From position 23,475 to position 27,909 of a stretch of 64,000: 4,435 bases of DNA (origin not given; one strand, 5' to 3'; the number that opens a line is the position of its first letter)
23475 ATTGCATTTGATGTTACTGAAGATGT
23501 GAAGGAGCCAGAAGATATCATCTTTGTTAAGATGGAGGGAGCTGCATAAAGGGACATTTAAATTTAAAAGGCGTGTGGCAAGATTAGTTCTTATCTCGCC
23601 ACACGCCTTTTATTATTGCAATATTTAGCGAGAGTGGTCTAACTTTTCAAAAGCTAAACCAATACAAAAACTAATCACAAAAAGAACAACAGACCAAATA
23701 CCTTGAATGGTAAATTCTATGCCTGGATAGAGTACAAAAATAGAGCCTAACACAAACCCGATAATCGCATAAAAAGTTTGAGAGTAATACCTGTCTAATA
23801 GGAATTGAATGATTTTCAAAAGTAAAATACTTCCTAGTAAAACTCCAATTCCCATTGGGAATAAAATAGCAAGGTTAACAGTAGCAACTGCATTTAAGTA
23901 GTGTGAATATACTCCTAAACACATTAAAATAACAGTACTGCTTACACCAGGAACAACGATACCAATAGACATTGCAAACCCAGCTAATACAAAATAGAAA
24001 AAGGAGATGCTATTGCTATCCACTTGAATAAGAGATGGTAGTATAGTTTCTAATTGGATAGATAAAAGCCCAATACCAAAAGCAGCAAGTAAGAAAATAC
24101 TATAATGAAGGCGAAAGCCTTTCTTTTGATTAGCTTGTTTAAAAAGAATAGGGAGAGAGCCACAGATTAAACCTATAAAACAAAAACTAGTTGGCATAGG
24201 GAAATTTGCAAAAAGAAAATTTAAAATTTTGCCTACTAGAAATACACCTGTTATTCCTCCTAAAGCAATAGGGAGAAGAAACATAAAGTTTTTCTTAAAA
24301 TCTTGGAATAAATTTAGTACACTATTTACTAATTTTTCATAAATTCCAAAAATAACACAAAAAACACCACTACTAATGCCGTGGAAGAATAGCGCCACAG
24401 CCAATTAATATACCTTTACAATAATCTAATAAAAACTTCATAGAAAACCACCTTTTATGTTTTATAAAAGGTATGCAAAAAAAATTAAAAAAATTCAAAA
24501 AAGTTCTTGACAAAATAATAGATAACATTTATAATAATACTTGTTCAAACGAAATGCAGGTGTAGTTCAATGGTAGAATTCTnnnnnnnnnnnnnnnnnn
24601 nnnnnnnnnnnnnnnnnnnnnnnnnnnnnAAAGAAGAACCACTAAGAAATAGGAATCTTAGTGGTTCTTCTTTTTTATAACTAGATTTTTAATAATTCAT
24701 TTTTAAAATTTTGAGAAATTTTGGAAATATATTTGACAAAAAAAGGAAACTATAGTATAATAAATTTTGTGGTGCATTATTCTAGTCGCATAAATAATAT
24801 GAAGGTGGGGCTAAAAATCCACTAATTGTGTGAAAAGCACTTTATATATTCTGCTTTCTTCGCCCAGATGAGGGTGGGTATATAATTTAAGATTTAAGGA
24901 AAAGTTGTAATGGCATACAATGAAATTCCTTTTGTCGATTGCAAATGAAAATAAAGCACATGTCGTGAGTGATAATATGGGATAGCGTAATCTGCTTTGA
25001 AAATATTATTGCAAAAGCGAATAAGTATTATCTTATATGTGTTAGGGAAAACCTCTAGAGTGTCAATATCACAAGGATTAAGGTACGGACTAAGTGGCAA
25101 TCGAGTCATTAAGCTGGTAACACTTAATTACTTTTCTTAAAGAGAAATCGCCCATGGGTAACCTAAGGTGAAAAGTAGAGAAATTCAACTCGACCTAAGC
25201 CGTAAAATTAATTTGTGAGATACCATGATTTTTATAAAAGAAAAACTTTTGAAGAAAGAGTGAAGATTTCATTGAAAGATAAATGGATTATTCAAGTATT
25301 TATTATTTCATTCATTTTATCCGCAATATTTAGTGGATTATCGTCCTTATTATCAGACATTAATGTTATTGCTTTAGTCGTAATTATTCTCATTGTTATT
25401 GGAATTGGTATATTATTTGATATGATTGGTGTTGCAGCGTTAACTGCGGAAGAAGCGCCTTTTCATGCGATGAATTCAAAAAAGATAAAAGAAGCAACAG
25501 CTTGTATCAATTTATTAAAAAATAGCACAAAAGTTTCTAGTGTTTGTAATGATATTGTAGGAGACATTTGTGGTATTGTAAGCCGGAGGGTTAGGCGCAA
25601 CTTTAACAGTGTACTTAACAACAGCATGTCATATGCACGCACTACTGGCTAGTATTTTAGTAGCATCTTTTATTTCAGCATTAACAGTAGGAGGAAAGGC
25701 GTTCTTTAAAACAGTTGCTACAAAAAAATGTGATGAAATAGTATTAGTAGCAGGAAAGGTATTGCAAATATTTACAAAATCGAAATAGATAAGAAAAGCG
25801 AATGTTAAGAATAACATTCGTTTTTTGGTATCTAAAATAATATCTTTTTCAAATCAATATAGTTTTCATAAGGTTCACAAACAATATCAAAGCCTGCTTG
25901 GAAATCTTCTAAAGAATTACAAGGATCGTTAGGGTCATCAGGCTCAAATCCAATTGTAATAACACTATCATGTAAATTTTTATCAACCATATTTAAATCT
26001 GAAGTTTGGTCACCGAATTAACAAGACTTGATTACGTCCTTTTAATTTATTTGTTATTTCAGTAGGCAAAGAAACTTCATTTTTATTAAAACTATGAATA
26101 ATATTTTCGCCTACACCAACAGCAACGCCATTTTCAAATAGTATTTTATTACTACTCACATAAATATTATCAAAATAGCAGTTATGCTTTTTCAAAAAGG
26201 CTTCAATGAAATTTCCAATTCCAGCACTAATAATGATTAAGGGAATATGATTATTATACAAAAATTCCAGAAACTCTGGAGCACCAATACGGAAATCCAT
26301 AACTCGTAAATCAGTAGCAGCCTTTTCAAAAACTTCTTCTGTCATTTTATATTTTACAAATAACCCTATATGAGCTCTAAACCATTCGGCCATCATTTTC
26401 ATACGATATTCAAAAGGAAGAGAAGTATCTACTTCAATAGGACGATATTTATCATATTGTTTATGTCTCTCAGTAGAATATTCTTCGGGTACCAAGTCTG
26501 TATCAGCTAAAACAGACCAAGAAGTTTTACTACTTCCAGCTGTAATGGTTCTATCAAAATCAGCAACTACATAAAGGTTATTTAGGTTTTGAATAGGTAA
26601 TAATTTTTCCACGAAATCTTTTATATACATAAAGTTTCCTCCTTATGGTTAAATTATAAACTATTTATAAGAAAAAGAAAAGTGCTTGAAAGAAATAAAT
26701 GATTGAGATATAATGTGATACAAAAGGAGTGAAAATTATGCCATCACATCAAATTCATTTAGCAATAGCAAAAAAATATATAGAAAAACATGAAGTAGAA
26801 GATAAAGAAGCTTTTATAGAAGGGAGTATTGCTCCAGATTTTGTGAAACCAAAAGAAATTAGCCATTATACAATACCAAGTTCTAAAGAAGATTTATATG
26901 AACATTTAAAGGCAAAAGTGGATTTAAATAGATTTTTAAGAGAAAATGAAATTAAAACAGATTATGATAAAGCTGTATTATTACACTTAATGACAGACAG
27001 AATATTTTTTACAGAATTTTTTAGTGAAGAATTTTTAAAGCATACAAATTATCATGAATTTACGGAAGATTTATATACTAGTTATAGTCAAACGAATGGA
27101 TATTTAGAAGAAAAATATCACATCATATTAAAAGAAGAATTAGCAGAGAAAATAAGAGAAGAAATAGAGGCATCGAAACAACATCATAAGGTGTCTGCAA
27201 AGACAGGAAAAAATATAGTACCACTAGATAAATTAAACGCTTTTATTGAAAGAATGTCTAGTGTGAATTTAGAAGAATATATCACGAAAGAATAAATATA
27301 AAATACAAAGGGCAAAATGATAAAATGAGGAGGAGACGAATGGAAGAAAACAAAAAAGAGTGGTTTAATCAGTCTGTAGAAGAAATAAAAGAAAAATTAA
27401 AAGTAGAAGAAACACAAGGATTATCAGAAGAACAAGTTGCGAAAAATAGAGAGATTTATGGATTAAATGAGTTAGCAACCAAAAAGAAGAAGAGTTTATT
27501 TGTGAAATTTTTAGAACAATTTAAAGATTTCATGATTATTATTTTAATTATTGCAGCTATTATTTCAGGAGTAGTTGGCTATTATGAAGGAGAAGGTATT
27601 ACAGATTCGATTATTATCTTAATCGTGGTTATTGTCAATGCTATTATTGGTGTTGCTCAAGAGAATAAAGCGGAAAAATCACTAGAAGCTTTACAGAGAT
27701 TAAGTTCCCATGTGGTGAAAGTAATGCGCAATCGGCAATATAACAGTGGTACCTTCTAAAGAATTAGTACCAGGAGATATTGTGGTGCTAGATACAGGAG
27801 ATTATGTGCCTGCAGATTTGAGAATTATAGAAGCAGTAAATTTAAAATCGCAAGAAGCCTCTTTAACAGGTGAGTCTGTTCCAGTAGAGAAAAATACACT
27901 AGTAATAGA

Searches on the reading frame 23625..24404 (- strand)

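Call 51: search_protein_families(library=pfam, proteins=[window:23625-24404:-], max_evalue=0.00001)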
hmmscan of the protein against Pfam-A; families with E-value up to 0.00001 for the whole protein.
window:23625-24404:- (259 aa): 1 family
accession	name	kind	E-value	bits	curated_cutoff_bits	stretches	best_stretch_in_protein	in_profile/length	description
PF04018.18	VCA0040-like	-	1.5e-36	126.7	26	1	1-230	1-233/246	Undecaprenyl phosphate translocase-like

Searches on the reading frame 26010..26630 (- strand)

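Call 51: search_protein_families(library=pfam, proteins=[window:26010-26630:-], max_evalue=0.00001)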
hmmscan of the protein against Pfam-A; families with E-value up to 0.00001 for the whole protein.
window:26010-26630:- (206 aa): 2 families
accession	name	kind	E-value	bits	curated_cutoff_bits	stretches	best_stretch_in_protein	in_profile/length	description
PF05822.18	UMPH-1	-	1.4e-36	126.7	23.7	1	34-205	13-185/246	Pyrimidine 5'-nucleotidase (UMPH-1)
PF12710.13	HAD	-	1.1e-08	36.1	27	1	21-168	1-137/189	haloacid dehalogenase-like hydrolase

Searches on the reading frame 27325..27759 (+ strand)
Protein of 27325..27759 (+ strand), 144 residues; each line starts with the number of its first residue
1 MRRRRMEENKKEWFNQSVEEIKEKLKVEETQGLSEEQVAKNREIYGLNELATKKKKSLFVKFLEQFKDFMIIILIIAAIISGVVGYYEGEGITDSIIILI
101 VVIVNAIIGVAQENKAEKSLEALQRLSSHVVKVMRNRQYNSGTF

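Call 51: search_protein_families(library=pfam, proteins=[window:27325-27759:+], max_evalue=0.00001)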
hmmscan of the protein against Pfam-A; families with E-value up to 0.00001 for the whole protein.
window:27325-27759:+ (144 aa): 1 family
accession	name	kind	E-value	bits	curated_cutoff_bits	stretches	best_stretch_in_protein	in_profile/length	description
PF00690.31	Cation_ATPase_N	-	2.7e-25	88.2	20.4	1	13-81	1-69/69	Cation transporter/ATPase, N-terminus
